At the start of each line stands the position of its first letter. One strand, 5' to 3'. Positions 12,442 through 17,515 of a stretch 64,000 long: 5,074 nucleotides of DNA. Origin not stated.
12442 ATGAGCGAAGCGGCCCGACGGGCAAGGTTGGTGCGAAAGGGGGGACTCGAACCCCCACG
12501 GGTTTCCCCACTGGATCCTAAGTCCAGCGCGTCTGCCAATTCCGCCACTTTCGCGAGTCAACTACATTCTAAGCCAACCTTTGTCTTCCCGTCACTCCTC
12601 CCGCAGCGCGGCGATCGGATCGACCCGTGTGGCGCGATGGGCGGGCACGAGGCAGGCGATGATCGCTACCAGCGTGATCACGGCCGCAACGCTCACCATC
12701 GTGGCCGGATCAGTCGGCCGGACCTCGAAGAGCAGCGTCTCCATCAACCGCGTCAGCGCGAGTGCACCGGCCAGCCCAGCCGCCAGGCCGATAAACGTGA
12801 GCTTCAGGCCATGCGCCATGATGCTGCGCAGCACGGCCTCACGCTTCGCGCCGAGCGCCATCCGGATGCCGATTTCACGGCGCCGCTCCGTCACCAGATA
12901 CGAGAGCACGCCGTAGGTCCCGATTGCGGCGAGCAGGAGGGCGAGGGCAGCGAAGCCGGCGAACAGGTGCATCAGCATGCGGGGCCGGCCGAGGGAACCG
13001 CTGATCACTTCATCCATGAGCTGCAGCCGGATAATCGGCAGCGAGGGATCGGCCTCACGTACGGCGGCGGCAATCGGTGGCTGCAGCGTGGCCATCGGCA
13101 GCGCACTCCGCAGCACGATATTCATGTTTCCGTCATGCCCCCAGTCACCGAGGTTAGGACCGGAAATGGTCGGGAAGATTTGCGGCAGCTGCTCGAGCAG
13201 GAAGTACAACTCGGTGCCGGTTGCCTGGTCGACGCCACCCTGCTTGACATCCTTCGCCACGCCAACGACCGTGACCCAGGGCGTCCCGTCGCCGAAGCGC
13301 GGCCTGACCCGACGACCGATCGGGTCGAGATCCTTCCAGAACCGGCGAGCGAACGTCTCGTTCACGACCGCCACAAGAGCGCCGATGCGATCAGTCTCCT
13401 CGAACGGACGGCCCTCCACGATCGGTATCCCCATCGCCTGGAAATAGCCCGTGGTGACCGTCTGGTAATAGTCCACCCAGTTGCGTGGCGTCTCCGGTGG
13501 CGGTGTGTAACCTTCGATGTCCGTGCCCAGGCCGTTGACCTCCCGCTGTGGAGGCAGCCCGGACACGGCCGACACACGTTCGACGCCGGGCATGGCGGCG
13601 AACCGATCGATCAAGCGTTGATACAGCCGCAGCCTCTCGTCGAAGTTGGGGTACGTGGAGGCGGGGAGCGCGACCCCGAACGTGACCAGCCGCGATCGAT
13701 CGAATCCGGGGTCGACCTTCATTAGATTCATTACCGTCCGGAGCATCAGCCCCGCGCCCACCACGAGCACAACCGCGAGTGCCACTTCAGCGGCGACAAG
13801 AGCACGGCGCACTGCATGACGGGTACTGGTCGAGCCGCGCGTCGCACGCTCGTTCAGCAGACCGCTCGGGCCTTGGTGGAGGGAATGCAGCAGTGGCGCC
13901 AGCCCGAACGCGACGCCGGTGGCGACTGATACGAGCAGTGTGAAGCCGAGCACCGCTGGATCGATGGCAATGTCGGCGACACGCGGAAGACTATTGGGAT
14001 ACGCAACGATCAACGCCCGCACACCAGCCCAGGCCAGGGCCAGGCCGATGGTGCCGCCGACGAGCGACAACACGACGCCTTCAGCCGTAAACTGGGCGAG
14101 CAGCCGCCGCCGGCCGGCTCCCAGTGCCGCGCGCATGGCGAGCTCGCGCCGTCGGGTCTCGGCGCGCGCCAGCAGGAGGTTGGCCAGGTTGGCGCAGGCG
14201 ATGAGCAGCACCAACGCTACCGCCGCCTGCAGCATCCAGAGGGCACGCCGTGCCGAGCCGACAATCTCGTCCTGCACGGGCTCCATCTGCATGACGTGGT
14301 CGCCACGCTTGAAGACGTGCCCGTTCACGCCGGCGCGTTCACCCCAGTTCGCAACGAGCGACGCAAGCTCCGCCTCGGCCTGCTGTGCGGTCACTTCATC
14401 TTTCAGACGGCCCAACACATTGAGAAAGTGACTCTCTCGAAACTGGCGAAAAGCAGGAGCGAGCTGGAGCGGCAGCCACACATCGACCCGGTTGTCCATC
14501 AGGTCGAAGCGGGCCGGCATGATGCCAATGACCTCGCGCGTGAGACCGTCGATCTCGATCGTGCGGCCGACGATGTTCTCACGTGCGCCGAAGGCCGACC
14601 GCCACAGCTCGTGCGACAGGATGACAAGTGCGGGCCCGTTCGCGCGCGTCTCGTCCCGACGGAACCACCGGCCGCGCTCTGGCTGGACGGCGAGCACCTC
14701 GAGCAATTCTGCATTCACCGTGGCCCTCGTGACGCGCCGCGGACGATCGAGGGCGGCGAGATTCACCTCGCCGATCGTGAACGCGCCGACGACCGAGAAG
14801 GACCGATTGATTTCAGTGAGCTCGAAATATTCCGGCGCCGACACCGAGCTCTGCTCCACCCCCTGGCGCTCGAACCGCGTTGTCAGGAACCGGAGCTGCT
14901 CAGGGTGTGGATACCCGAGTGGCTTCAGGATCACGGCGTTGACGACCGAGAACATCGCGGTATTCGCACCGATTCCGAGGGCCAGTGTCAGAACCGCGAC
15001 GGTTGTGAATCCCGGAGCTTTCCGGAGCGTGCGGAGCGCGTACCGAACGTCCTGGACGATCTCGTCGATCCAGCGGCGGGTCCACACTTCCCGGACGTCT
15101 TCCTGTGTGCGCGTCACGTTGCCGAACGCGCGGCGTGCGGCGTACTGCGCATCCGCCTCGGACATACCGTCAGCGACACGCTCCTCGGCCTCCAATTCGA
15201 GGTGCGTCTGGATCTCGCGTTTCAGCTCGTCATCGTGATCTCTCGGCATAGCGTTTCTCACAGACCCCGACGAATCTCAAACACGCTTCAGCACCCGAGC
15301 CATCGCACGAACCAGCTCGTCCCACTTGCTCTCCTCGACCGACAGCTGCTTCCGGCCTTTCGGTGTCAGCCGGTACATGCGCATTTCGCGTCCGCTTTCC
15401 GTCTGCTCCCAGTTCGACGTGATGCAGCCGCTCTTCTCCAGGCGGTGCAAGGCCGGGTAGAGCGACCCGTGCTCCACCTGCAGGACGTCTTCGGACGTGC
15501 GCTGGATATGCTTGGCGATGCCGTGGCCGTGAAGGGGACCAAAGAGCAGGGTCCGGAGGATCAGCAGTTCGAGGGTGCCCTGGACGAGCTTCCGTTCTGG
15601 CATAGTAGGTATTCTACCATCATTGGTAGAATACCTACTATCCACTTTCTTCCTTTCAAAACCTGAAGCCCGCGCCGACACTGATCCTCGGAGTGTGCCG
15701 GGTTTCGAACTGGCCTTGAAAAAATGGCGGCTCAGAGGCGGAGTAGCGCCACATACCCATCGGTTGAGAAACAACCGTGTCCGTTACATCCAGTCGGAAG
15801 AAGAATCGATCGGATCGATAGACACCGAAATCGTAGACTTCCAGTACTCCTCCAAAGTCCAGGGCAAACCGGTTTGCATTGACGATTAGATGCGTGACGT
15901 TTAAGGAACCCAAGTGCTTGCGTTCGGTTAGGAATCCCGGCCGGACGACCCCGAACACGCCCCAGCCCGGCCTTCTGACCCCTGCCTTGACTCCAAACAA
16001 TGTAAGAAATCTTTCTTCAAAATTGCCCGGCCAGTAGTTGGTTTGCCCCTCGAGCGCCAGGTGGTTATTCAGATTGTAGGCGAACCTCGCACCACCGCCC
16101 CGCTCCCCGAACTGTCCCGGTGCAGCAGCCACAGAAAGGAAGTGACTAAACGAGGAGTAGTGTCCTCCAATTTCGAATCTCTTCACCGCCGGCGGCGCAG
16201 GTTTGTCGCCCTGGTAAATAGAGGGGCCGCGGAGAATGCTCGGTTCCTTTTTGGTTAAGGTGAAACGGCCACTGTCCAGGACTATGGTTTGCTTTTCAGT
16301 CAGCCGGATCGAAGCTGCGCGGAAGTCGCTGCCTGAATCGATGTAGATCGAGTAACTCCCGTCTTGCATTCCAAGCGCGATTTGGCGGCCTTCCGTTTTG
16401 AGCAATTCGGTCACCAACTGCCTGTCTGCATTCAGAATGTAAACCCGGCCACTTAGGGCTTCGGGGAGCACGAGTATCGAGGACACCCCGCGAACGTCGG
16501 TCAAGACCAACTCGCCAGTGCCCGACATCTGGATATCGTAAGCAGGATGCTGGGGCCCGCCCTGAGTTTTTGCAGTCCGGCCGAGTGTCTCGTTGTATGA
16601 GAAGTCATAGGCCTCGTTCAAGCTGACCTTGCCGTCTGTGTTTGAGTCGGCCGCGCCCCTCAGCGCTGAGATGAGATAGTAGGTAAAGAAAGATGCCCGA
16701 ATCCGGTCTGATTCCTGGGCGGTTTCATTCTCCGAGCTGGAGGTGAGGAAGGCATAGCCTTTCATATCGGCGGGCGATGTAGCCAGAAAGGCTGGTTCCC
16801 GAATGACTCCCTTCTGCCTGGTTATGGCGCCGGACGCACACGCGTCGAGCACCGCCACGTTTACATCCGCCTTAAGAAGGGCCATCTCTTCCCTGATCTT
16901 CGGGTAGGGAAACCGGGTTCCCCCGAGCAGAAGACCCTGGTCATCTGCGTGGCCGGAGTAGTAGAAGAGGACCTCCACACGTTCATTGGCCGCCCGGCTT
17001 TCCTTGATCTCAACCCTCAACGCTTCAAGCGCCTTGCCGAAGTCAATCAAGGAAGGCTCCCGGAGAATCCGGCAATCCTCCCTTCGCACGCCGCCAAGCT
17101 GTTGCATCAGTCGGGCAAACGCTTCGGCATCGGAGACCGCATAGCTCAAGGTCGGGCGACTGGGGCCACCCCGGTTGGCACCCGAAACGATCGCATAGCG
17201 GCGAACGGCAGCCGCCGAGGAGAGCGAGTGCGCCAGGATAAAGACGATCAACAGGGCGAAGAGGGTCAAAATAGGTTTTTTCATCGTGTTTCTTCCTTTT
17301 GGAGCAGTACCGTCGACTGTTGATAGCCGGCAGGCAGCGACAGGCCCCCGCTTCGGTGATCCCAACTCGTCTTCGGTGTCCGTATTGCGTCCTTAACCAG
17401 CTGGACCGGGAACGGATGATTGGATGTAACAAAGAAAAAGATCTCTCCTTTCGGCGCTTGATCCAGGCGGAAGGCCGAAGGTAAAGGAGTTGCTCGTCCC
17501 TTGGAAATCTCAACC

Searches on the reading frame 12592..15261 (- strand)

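Call 84: search_protein_families(library=pfam, proteins=[window:12592-15261:-], max_evalue=0.00001)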
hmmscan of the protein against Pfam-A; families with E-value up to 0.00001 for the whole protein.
window:12592-15261:- (889 aa): 2 families
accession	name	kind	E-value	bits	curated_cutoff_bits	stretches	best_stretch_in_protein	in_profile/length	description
PF12704.14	MacB_PCD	-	8.6e-37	127.9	27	2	86-301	1-206/207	MacB-like periplasmic core domain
PF02687.27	FtsX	-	2.7e-29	102.1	25.5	2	770-882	3-120/120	FtsX-like permease C-terminal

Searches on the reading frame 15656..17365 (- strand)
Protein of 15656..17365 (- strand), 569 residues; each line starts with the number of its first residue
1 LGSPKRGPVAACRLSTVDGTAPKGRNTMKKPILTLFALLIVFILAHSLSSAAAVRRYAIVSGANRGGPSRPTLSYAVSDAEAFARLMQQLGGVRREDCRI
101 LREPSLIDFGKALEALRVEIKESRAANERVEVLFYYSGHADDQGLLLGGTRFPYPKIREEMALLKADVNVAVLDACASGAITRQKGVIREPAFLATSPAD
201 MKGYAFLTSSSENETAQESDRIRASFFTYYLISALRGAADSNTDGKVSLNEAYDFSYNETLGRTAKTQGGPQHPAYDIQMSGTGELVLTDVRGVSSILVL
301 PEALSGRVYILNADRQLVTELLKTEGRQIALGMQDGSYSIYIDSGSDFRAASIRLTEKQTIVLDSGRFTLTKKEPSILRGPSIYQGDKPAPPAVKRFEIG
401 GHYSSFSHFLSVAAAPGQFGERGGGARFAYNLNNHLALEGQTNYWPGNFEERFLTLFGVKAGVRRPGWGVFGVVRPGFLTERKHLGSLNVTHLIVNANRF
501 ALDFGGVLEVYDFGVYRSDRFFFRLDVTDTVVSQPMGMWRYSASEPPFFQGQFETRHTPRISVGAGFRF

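Call 84: search_protein_families(library=pfam, proteins=[window:15656-17365:-], max_evalue=0.00001)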
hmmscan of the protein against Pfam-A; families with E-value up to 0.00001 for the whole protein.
window:15656-17365:- (569 aa): 1 family
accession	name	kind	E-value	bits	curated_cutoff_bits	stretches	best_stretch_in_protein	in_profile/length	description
PF00656.27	Peptidase_C14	-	4.5e-10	40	21.4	1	55-242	1-198/233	Caspase domain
